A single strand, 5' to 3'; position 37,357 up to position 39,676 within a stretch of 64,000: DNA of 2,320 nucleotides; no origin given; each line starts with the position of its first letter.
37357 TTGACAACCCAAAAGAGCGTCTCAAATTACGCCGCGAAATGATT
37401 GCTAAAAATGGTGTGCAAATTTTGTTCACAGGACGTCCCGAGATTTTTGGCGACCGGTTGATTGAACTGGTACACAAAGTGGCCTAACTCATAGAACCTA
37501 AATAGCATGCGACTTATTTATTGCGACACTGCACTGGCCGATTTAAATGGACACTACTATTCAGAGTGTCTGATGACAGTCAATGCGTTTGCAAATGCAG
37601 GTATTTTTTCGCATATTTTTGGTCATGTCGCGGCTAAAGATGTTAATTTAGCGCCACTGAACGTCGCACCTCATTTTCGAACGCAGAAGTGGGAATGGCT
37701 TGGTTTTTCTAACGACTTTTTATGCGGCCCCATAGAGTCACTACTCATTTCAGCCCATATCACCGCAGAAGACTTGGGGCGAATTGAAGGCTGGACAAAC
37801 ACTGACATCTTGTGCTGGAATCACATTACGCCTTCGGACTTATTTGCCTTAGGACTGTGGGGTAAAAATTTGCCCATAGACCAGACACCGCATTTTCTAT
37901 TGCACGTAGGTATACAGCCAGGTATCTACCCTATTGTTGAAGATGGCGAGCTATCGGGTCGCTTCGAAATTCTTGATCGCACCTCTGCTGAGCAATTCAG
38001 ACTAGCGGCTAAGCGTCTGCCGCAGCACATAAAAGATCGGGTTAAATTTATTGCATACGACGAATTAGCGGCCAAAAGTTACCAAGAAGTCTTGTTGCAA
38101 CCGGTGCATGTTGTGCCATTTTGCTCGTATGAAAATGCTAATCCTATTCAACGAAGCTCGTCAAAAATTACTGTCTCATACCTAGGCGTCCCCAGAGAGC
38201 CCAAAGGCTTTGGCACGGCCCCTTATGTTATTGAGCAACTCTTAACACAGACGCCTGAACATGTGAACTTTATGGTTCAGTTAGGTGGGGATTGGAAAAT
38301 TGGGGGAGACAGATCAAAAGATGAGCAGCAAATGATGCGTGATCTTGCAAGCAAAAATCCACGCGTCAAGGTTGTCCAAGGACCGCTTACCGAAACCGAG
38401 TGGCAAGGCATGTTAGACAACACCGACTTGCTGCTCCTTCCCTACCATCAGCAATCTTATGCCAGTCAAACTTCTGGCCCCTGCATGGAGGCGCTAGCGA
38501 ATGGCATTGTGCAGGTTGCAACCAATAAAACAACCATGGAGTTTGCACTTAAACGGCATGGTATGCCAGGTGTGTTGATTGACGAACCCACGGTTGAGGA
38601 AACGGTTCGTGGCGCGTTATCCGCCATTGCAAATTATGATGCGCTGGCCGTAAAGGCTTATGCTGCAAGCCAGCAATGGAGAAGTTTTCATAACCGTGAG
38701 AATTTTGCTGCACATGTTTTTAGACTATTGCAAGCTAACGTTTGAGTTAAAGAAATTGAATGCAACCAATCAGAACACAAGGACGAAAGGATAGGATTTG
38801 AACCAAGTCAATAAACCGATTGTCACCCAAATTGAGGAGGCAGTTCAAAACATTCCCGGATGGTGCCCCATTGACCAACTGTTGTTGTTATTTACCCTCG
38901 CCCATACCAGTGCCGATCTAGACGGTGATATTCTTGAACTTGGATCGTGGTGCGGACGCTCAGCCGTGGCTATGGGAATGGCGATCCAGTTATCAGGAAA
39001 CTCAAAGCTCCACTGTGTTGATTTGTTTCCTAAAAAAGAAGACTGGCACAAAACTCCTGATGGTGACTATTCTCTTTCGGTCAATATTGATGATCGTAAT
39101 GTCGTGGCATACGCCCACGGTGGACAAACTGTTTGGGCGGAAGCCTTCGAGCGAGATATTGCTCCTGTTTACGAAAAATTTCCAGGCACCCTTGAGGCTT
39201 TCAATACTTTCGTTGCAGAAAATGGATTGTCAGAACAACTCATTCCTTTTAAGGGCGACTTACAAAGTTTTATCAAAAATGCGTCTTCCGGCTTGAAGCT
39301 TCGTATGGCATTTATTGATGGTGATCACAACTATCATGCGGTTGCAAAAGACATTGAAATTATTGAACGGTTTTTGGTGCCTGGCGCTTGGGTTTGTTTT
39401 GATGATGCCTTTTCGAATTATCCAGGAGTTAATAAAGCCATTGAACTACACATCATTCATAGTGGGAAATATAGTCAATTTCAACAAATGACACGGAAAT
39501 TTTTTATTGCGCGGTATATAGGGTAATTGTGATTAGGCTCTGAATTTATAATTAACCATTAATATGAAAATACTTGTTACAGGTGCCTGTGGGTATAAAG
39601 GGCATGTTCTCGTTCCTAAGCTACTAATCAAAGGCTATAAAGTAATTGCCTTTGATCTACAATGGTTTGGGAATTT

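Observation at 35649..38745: NGT + second soluble glycosyltransferase pair mirrors the A. pleuropneumoniae ngt-agt module, in a non-Pasteurellaceae background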

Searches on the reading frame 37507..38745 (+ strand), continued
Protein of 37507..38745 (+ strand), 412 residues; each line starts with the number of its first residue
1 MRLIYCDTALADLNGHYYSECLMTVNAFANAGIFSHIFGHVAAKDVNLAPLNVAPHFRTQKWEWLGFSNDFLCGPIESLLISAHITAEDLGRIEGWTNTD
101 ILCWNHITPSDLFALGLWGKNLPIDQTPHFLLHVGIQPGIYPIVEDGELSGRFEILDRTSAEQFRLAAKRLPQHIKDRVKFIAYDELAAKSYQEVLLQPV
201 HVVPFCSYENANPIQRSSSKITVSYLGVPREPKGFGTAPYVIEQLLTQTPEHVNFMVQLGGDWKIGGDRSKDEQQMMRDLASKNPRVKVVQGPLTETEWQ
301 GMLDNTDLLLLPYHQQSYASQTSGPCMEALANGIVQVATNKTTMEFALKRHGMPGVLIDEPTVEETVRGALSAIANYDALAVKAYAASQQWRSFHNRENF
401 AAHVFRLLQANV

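Call 43: search_protein_families(library=pfam, proteins=[P0134, P0144, P0154, P0159, P0169, P0168, P0174, P0191, P0244, P0271], max_evalue=0.001)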
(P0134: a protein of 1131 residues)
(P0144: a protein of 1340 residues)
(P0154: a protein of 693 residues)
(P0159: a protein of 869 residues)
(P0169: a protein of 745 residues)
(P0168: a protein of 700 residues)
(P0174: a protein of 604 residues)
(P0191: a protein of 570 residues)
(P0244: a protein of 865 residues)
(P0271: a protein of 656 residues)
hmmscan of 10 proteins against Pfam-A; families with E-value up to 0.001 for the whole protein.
P0134 (1131 aa): 4 families
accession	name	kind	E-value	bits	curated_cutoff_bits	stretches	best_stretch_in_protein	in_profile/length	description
PF13844.12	Glyco_transf_41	-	3.8e-89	299.8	25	2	917-1103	356-542/543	Glycosyl transferase family 41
PF07719.23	TPR_2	-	2.9e-08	33.7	27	0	501-533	1-33/34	Tetratricopeptide repeat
PF13432.12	TPR_16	-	1.1e-05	26.2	32.7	1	473-528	3-58/65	Tetratricopeptide repeat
PF13414.12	TPR_11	-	0.00047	20.2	26.8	0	478-511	5-38/42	TPR repeat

P0144 (1340 aa): 4 families
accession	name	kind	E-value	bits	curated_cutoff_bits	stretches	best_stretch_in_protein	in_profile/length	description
PF13692.12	Glyco_trans_1_4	-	1.5e-31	110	27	3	1153-1297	4-140/142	Glycosyl transferases group 1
PF00534.26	Glycos_transf_1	-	4.2e-22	78.9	26.4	1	1149-1310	14-169/172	Glycosyl transferases group 1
PF13524.12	Glyco_trans_1_2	-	1.2e-06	28.9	25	0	667-777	17-127/144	Glycosyl transferase-like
PF13439.12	Glyco_transf_4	-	1.1e-05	25.9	28.5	1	515-603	74-169/170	Glycosyltransferase Family 4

P0154 (693 aa): 2 families
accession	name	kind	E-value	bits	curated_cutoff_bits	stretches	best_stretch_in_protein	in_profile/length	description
PF01501.26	Glyco_transf_8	-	1.2e-05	25.5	24.3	1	86-249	89-247/253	Glycosyl transferase family 8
PF13692.12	Glyco_trans_1_4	-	0.00013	22.7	27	1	514-660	6-142/142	Glycosyl transferases group 1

P0159 (869 aa): 1 family
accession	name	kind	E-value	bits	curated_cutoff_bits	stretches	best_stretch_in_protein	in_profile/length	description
PF04055.27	Radical_SAM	-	7e-15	56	29.5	1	219-387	4-166/166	Radical SAM superfamily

P0169 (745 aa): 2 families
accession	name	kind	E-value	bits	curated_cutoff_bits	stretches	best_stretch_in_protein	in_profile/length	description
PF00685.33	Sulfotransfer_1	-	8.4e-05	22.5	22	0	5-101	2-116/255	Sulfotransferase domain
PF20706.3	GT4-conflict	-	0.0001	21.8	26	1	562-725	202-373/385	Family 4 Glycosyltransferase in conflict systems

P0168 (700 aa): 2 families
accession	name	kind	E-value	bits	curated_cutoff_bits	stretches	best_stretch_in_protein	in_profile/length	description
PF13489.12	Methyltransf_23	-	2.4e-05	24.6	27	1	506-605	12-110/164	Methyltransferase domain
PF13692.12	Glyco_trans_1_4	-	0.00012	22.8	27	1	233-372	13-142/142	Glycosyl transferases group 1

P0174 (604 aa): 0 families

P0191 (570 aa): 15 families
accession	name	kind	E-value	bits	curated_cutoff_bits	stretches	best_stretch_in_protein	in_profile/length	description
PF07719.23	TPR_2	-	1.6e-16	59.4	27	2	460-493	1-34/34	Tetratricopeptide repeat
PF13414.12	TPR_11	-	2.7e-16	59.4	26.8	2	433-474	1-42/42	TPR repeat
PF13181.12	TPR_8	-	1e-13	50.7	25.7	0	460-493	1-34/34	Tetratricopeptide repeat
PF00515.34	TPR_1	-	4.4e-12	45.7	27.8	0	460-493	1-34/34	Tetratricopeptide repeat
PF14559.12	TPR_19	-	2.3e-11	44.3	25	2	472-531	3-61/68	Tetratricopeptide repeat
PF13431.12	TPR_17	-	6.2e-10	39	24.4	0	449-481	2-34/34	Tetratricopeptide repeat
PF13428.12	TPR_14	-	2.3e-09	37.4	23.5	1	500-537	7-44/44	Tetratricopeptide repeat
PF13432.12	TPR_16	-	4.6e-08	33.8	32.7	2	431-493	2-64/65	Tetratricopeptide repeat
PF00534.26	Glycos_transf_1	-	2.1e-06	27.8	26.4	1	297-389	83-171/172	Glycosyl transferases group 1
PF23914.1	TPR_CcmH_CycH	-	2.8e-06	27.7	42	0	450-509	40-99/158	Cytochrome c-type biogenesis protein H TPR domain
PF13692.12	Glyco_trans_1_4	-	3.9e-06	27.6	27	1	222-376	4-142/142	Glycosyl transferases group 1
PF13424.12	TPR_12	-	5.1e-06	27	30.1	0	423-486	5-71/77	Tetratricopeptide repeat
PF13371.12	TPR_9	-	5.3e-05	23.6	35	0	485-527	20-62/73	Tetratricopeptide repeat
PF13374.12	TPR_10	-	0.00018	21.8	27.5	0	497-522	5-30/42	Tetratricopeptide repeat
PF24575.1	TPR_Slam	-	0.00059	20.7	35.2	0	436-472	57-93/104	Surface lipoprotein assembly modifier, N-terminal TPR repeats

P0244 (865 aa): 4 families
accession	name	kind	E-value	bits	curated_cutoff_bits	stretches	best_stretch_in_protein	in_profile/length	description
PF13692.12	Glyco_trans_1_4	-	5.2e-18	66.1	27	2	239-367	2-142/142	Glycosyl transferases group 1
PF00534.26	Glycos_transf_1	-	1.3e-16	61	26.4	2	236-380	13-171/172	Glycosyl transferases group 1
PF13524.12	Glyco_trans_1_2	-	4.2e-11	43.4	25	1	261-382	6-129/144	Glycosyl transferase-like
PF13439.12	Glyco_transf_4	-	0.00012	22.6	28.5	1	105-200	50-150/170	Glycosyltransferase Family 4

P0271 (656 aa): 4 families
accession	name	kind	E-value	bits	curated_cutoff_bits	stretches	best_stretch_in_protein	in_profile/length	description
PF13692.12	Glyco_trans_1_4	-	1.9e-20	74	27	2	468-615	3-142/142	Glycosyl transferases group 1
PF00534.26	Glycos_transf_1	-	1.2e-15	57.9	26.4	1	461-629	10-171/172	Glycosyl transferases group 1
PF13524.12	Glyco_trans_1_2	-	0.0003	21.2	25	0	503-638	16-137/144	Glycosyl transferase-like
PF20706.3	GT4-conflict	-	0.00048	19.7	26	1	444-644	174-369/385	Family 4 Glycosyltransferase in conflict systems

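Call 45: find_encoding_contigs(protein=P0131, flank=8000, max_places=2)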
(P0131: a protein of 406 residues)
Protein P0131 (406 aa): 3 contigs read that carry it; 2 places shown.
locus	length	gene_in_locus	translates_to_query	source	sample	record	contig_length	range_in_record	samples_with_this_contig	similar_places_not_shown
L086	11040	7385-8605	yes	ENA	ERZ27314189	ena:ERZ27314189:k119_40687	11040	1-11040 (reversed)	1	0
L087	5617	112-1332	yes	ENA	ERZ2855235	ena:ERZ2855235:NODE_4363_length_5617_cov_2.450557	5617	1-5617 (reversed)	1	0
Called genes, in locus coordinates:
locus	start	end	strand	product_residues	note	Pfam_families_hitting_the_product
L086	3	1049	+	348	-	?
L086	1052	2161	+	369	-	PF00155:Aminotran_1_2, PF01041:DegT_DnrJ_EryC1, PF01212:Beta_elim_lyase, PF01053:Cys_Met_Meta_PP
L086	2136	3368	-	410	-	PF13173:AAA_14, PF13635:DUF4143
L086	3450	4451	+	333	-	PF01073:3Beta_HSD, PF01370:Epimerase, PF02719:Polysacc_synt_2, PF04321:RmlD_sub_bind, PF07993:NAD_binding_4 (weak), PF16363:GDP_Man_Dehyd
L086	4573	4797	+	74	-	PF02604:PhdYeFM_antitox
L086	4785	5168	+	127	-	PF01850:PIN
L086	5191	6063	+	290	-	PF00483:NTP_transferase, PF12804:NTP_transf_3 (weak)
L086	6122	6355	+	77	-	PF02604:PhdYeFM_antitox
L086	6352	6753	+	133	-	PF01850:PIN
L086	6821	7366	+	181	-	PF00908:dTDP_sugar_isom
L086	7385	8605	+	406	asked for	-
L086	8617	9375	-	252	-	PF00005:ABC_tran, PF13304:AAA_21 (faint)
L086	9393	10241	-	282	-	PF01061:ABC2_membrane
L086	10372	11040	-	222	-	?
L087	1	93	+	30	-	?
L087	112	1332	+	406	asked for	-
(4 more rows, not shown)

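Call 46: find_encoding_contigs(protein=P0132, flank=8000, max_places=2)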
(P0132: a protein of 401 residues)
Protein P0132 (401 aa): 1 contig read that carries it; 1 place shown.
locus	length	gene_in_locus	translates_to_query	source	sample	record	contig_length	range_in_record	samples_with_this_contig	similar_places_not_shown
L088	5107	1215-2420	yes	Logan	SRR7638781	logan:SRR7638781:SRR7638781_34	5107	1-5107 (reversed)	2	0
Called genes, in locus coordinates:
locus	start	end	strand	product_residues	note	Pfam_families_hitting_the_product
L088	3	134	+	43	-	?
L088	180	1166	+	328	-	PF00288:GHMP_kinases_N, PF08544:GHMP_kinases_C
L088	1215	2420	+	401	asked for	PF20706:GT4-conflict, PF13692:Glyco_trans_1_4 (weak)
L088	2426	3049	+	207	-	PF13419:HAD_2, PF08645:PNK3P (weak), PF00702:Hydrolase, PF13242:Hydrolase_like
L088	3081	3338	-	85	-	PF00550:PP-binding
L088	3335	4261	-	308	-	-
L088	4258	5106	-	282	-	?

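Call 47: find_encoding_contigs(protein=P0133, flank=8000, max_places=2)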
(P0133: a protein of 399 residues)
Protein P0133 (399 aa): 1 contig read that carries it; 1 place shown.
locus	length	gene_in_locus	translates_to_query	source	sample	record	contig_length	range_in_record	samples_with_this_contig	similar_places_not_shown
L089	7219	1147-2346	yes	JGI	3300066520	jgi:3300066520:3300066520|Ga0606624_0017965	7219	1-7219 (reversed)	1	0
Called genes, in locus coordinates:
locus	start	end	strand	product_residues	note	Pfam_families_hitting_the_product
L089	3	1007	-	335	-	?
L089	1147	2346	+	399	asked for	-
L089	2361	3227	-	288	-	PF02475:TRM5-TYW2_MTfase (weak), PF05050:Methyltransf_21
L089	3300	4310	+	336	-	PF01370:Epimerase, PF02719:Polysacc_synt_2, PF04321:RmlD_sub_bind (weak), PF07993:NAD_binding_4 (weak), PF16363:GDP_Man_Dehyd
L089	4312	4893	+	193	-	PF00293:NUDIX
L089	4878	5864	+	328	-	PF00676:E1_dh, PF13292:DXP_synthase_N (weak)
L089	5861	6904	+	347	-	PF02779:Transket_pyr, PF02780:Transketolase_C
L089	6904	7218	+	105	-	?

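Call 48: find_encoding_contigs(protein=P0135, flank=8000, max_places=2)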
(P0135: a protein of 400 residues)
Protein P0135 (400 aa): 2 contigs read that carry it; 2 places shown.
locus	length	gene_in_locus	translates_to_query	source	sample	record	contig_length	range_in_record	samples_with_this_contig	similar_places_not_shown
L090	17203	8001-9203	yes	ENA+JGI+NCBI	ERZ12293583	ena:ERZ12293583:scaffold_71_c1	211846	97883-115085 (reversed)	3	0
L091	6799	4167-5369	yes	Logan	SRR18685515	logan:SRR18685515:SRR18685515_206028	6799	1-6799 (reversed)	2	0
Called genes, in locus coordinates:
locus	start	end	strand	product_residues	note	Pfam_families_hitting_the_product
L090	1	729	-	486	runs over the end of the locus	PF01425:Amidase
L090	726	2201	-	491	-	PF01425:Amidase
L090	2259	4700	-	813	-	PF00270:DEAD, PF00271:Helicase_C, PF24473:CON_HrpB, PF08482:HrpB_C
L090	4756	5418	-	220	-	PF00027:cNMP_binding, PF13545:HTH_Crp_2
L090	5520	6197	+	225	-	PF00027:cNMP_binding, PF13545:HTH_Crp_2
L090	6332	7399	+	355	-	PF07568:HisKA_2, PF13581:HATPase_c_2 (faint), PF02518:HATPase_c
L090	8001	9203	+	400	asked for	-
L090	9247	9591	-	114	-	-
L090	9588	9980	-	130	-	-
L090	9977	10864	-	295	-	PF13481:AAA_25, PF13551:HTH_29 (faint), PF02796:HTH_7 (weak), PF13384:HTH_23 (weak)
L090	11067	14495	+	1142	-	PF18327:PRODH, PF14850:Pro_dh-DNA_bdg, PF01619:Pro_dh, PF00171:Aldedh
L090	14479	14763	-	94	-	-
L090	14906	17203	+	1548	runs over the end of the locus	PF00310:GATase_2, PF04898:Glu_syn_central, PF01645:Glu_synthase, PF01493:GXGXG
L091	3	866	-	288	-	?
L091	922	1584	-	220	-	PF00027:cNMP_binding, PF13545:HTH_Crp_2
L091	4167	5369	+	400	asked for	-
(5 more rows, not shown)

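Call 66: search_solved_structures(query=A3, max_evalue=10)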
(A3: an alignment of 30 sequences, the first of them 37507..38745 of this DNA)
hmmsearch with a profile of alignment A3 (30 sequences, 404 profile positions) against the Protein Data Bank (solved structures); distinct sequences matched with E-value up to 10: 38.
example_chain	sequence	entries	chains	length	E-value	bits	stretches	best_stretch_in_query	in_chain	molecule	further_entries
3c4q_A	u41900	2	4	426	0.00077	21.4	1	216-379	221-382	Predicted glycosyltransferases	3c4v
3c48_A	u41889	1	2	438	0.00082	21.3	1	216-379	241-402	Predicted glycosyltransferases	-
3fro_A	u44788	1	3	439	0.023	16.5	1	220-397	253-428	GlgA glycogen synthase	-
2bis_A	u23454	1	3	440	0.023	16.5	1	220-397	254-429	GLGA GLYCOGEN SYNTHASE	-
2iv7_A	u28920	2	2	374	0.039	15.8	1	289-379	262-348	LIPOPOLYSACCHARIDE CORE BIOSYNTHESIS PROTEIN RFAG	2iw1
3l01_A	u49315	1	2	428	0.048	15.5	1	220-395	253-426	GlgA glycogen synthase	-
9m88_C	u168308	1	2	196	0.071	14.9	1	220-367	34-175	Glycogen synthase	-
2bfw_A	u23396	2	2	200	0.076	14.9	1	220-367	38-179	GLGA GLYCOGEN SYNTHASE | PGS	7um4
6v9s_A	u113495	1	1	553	0.078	14.8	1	221-397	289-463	Orexin receptor type 1,GlgA glycogen synthase chimera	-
4zj8_A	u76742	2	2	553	0.078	14.8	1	221-397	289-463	human OX1R fusion protein to P.abysii glycogen synthase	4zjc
6e59_A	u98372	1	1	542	0.078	14.8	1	221-397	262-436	Substance-P receptor, GlgA glycogen synthase, Substance-P receptor chimera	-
6kp6_A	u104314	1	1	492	0.083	14.7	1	221-393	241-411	Muscarinic acetylcholine receptor M4,GlgA glycogen synthase,Muscarinic acetylcholine recep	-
6hll_A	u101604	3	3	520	0.084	14.7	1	221-396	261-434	Substance-P receptor,GlgA glycogen synthase,Substance-P receptor | Substance-P receptor,Substance-P receptor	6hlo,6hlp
7w41_A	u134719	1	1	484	0.098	14.5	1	221-397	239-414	Gastrin-releasing peptide receptor,GlgA glycogen synthase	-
2jjm_A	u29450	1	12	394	0.12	14.2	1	288-394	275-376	GLYCOSYL TRANSFERASE, GROUP 1 FAMILY PROTEIN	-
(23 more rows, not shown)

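Call 69: find_related_loci(query=A5, collection=metagenome_contigs, flank=7000)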
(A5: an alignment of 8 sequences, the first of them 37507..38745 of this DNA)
Query A5 (412 aa) in metagenome_contigs; peptide patterns used: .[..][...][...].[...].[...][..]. (x = any residue, [..] = any of these).
97 stretches matched a pattern; 22 encode a relative of the query (tblastn E <= 1e-3); 22 distinct loci.
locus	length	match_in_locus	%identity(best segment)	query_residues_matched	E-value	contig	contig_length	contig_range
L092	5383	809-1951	28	1-391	3e-47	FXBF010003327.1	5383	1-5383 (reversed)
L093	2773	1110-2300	28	1-405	2e-45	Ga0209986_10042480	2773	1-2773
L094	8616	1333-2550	27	1-412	4e-44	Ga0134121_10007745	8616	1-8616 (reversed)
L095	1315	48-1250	30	1-408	4e-45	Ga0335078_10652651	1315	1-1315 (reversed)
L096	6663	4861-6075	27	1-411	3e-39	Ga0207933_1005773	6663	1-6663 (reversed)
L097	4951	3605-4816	28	1-411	2e-37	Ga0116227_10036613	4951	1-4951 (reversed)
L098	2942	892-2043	26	1-391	5e-35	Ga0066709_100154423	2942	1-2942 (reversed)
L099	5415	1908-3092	25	1-400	3e-34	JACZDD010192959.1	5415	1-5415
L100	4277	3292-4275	29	1-336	7e-34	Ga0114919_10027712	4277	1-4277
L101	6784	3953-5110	27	1-391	4e-33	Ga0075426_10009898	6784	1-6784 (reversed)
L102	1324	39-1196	27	1-391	1e-31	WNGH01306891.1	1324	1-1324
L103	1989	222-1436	27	1-411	4e-28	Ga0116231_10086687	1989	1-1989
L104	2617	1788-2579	29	1-261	4e-25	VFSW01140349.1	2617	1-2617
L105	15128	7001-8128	25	1-380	1e-30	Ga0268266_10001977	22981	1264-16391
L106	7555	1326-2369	25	1-356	1e-20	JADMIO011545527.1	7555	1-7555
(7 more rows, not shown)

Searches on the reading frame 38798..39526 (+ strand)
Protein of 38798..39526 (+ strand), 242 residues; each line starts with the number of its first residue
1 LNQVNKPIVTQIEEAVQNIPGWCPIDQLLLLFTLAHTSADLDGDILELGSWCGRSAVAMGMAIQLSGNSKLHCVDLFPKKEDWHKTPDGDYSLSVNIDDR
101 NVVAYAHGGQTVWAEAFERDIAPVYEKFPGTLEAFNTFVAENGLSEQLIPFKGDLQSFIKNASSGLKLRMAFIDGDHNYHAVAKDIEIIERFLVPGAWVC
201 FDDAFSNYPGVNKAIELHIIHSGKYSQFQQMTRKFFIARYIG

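Call 3: search_protein_families(library=pfam, proteins=[window:38798-39526:+], max_evalue=0.01)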
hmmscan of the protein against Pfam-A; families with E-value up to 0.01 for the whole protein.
window:38798-39526:+ (242 aa): 1 family
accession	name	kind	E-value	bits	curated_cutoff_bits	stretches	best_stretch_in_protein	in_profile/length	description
PF13578.12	Methyltransf_24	-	4.3e-19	69.8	26.3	1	46-203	1-104/105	Methyltransferase domain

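Call 4: search_protein_families(library=ncbifam, proteins=[window:38798-39526:+], max_evalue=0.01)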
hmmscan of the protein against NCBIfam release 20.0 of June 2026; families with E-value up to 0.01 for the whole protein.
window:38798-39526:+ (242 aa): 0 families

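Call 72: search_protein_families(library=ncbifam, proteins=[window:38798-39526:+], max_evalue=0.00001)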
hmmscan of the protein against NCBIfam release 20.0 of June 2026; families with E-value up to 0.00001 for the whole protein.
window:38798-39526:+ (242 aa): 0 families
